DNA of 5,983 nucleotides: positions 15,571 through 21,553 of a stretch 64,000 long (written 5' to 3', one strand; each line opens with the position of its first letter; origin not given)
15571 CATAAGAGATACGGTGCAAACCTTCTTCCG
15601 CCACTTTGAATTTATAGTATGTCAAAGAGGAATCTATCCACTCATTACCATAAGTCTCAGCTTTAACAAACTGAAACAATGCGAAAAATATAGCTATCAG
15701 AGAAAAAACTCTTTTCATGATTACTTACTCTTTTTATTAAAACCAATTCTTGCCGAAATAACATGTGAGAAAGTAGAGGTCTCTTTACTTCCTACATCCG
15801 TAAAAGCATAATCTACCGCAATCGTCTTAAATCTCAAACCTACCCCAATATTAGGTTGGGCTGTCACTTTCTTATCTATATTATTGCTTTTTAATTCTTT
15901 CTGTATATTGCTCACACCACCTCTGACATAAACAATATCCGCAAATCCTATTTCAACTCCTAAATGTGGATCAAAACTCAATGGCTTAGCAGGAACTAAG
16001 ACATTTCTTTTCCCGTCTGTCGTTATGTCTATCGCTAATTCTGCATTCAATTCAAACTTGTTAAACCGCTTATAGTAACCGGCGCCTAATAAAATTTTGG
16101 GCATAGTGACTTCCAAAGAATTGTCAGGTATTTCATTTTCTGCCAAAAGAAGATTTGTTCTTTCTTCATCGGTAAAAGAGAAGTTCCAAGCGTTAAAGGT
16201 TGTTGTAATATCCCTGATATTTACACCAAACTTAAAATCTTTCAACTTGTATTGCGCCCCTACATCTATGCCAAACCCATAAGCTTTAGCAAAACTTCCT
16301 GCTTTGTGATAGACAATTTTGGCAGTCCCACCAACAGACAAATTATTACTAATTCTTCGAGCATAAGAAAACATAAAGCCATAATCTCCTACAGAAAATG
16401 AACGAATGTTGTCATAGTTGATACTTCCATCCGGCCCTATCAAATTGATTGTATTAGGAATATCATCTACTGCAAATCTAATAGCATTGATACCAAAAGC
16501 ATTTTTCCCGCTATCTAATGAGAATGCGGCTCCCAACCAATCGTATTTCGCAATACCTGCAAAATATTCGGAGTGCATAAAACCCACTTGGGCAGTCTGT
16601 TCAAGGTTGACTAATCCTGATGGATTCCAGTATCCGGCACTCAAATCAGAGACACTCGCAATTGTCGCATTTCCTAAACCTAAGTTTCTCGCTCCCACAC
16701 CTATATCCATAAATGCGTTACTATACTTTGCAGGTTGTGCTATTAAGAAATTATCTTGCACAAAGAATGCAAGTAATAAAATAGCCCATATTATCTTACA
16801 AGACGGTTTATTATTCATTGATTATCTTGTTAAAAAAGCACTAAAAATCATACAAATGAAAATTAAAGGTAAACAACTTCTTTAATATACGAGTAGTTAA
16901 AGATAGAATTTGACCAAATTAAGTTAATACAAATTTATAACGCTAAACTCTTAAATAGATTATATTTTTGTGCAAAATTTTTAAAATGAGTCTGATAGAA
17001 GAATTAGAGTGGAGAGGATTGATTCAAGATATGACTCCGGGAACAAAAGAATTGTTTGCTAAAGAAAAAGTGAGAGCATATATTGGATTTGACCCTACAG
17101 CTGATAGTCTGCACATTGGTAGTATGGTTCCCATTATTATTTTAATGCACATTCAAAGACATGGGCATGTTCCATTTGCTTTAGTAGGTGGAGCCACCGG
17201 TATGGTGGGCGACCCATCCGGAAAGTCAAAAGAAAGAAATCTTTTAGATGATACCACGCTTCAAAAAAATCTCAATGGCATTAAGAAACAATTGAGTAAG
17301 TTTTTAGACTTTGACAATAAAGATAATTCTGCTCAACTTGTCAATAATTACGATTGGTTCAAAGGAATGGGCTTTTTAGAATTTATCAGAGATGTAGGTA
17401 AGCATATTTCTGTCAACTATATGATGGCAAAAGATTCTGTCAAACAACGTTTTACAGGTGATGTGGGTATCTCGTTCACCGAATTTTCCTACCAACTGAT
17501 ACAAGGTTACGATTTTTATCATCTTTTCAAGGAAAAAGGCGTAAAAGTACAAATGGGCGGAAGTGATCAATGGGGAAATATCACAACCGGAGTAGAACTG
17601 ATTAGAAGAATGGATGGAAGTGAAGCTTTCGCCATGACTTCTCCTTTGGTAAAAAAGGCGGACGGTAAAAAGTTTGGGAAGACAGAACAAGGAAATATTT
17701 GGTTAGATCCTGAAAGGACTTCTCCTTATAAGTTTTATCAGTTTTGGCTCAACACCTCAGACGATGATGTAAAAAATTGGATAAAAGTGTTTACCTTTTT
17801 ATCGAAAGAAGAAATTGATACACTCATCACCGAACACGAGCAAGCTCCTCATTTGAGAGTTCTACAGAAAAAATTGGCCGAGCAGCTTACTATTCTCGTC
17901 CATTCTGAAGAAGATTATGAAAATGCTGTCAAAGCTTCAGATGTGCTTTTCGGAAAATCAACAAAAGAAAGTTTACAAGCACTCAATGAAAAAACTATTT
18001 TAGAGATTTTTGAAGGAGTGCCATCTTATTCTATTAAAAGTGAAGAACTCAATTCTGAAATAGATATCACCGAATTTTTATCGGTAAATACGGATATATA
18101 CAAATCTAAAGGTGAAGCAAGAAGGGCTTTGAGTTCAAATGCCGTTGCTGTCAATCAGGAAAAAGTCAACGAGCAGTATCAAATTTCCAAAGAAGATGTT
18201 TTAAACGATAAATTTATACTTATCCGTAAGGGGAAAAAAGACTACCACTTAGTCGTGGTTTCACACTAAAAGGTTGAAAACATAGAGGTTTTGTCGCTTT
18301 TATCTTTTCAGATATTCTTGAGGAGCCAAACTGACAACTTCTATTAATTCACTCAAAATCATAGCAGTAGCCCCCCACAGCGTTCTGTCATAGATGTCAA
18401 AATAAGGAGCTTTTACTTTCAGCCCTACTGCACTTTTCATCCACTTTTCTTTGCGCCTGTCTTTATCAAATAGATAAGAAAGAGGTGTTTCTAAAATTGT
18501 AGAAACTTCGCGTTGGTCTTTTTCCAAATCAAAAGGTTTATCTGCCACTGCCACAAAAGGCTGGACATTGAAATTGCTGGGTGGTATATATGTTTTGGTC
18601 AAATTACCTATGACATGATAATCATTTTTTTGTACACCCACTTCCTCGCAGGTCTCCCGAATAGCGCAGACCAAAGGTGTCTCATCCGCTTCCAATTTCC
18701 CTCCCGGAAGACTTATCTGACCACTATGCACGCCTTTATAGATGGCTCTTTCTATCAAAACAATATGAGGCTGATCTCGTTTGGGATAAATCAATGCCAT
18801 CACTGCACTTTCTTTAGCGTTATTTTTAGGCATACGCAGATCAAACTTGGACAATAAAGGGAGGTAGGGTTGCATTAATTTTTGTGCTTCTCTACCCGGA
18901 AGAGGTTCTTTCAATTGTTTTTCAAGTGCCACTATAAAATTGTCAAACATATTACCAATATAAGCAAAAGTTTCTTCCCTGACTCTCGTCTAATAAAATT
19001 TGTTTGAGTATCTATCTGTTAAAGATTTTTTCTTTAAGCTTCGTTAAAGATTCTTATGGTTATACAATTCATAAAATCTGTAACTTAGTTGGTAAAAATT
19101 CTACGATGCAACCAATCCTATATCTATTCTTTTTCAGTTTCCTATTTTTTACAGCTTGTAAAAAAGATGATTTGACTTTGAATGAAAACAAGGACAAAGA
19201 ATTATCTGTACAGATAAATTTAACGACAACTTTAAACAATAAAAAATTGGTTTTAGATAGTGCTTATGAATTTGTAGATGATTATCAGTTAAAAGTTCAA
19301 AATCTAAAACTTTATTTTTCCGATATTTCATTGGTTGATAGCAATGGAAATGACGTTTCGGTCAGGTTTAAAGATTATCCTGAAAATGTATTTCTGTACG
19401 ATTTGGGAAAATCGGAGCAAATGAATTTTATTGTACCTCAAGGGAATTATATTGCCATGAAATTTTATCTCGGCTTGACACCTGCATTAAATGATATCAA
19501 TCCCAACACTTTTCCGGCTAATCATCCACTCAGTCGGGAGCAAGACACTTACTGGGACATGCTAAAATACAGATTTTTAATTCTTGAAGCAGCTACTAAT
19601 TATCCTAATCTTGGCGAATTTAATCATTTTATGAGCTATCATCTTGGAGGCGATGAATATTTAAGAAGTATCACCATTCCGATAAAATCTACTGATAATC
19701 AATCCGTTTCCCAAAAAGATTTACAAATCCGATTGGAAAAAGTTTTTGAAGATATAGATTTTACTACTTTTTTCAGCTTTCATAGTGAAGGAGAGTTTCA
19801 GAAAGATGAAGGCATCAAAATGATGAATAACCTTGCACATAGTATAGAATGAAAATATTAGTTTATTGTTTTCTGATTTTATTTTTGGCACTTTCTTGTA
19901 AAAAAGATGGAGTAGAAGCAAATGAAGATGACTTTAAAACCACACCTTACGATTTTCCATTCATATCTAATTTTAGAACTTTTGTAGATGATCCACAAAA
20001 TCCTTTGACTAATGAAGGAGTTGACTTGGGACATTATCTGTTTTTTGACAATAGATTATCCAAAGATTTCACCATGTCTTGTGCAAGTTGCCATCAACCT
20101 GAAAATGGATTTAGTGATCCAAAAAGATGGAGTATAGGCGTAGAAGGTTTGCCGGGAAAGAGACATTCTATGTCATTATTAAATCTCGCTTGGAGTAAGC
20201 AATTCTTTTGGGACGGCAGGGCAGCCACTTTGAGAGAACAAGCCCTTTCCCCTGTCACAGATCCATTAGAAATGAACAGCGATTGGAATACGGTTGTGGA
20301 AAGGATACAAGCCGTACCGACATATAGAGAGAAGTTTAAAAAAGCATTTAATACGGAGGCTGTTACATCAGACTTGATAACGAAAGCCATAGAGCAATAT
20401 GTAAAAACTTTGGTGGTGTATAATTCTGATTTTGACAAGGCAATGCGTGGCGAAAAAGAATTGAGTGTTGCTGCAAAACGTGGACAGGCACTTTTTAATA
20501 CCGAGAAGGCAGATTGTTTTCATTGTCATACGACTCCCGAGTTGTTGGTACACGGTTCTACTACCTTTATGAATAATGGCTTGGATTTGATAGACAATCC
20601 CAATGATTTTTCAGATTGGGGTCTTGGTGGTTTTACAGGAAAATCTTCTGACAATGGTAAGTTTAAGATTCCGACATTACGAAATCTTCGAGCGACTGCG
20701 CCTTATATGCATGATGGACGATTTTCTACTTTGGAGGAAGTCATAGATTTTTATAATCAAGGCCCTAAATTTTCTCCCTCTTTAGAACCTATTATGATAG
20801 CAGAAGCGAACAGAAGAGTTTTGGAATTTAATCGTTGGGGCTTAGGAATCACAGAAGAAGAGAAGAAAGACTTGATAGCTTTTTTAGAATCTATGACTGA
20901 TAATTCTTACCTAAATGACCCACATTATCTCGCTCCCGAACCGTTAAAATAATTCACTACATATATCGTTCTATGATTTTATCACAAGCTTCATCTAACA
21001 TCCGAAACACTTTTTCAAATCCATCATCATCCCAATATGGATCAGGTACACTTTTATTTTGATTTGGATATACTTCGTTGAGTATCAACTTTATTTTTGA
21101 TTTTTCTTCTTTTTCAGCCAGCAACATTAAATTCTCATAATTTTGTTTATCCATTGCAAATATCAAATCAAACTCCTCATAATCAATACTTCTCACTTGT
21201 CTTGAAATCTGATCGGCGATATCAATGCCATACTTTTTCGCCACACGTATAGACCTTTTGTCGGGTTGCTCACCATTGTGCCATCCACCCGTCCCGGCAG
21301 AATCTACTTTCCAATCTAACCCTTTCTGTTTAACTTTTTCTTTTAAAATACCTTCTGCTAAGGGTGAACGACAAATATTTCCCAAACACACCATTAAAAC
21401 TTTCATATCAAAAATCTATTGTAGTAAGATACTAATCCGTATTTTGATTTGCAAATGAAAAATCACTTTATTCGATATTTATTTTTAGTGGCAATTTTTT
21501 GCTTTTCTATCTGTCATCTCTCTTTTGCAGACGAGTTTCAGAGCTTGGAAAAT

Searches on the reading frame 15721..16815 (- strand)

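Call 9: search_protein_families(library=pfam, proteins=[window:15721-16815:-])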
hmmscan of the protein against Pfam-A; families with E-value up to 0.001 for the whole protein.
window:15721-16815:- (364 aa): 1 family
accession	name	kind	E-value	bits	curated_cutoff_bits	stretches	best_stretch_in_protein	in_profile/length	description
PF18990.6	DUF5723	-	5e-06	26.9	26.8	0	44-168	25-150/376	Family of unknown function (DUF5723)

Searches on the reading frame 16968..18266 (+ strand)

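Call 9: search_protein_families(library=pfam, proteins=[window:16968-18266:+])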
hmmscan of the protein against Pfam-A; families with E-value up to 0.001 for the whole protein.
window:16968-18266:+ (433 aa): 3 families
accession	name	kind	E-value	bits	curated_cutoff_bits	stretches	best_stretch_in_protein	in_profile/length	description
PF00579.31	tRNA-synt_1b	-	1.5e-83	280.9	21.1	1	32-328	3-291/292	tRNA synthetases class I (W and Y)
PF22421.1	SYY_C-terminal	-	2.7e-18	66.1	27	1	344-429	2-83/83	Tyrosine--tRNA ligase SYY-like C-terminal domain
PF01479.30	S4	-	0.00068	19.8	22.8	0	379-412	14-48/48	S4 domain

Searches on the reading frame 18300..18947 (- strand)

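Call 23: search_protein_families(library=pfam, max_evalue=0.00001, proteins=[window:18300-18947:-])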
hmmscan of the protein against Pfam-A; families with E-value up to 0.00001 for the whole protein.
window:18300-18947:- (215 aa): 1 family
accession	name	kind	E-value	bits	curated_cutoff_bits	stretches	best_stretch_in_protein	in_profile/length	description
PF00293.34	NUDIX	-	1.1e-15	58.3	21.1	1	47-130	4-85/134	NUDIX domain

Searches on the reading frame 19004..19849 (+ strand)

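Call 23: search_protein_families(library=pfam, max_evalue=0.00001, proteins=[window:19004-19849:+])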
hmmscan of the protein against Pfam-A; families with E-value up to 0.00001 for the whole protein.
window:19004-19849:+ (282 aa): 1 family
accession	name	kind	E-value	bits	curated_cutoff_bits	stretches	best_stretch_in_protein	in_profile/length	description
PF20243.3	MbnP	-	8.7e-21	75.1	27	1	68-255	3-183/189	MbnP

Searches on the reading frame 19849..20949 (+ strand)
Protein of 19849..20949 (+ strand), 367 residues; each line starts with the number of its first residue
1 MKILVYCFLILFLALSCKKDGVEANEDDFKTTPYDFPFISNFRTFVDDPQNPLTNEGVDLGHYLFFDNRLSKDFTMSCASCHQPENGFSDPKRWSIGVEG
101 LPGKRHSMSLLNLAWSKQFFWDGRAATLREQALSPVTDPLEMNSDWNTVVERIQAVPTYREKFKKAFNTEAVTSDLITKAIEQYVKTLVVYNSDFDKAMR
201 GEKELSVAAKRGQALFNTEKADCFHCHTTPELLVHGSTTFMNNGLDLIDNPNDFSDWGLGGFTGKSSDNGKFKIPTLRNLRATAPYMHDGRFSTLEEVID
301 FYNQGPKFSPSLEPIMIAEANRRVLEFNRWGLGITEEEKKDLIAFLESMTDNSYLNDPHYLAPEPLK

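Call 24: search_protein_families(library=pfam, max_evalue=0.00001, proteins=[window:19849-20949:+])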
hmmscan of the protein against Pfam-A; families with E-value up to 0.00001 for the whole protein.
window:19849-20949:+ (367 aa): 2 families
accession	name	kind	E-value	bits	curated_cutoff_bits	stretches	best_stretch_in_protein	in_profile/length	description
PF03150.19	CCP_MauG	-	2e-57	194.5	25.6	1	56-203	2-148/149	Di-haem cytochrome c peroxidase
PF00034.26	Cytochrom_C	-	4e-06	28.5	21.3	0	209-349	1-89/90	Cytochrome c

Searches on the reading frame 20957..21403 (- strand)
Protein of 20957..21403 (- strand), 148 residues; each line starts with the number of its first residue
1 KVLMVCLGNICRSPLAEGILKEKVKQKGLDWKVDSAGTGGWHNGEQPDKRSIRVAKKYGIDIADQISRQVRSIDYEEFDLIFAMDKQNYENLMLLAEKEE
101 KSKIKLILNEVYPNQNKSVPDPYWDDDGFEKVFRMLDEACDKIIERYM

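Call 24: search_protein_families(library=pfam, max_evalue=0.00001, proteins=[window:20957-21403:-])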
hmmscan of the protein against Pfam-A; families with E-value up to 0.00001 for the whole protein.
window:20957-21403:- (148 aa): 1 family
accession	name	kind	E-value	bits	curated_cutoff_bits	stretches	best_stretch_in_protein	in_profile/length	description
PF01451.26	LMWPc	-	2.4e-39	135.2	23.2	1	2-142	1-142/144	Low molecular weight phosphotyrosine protein phosphatase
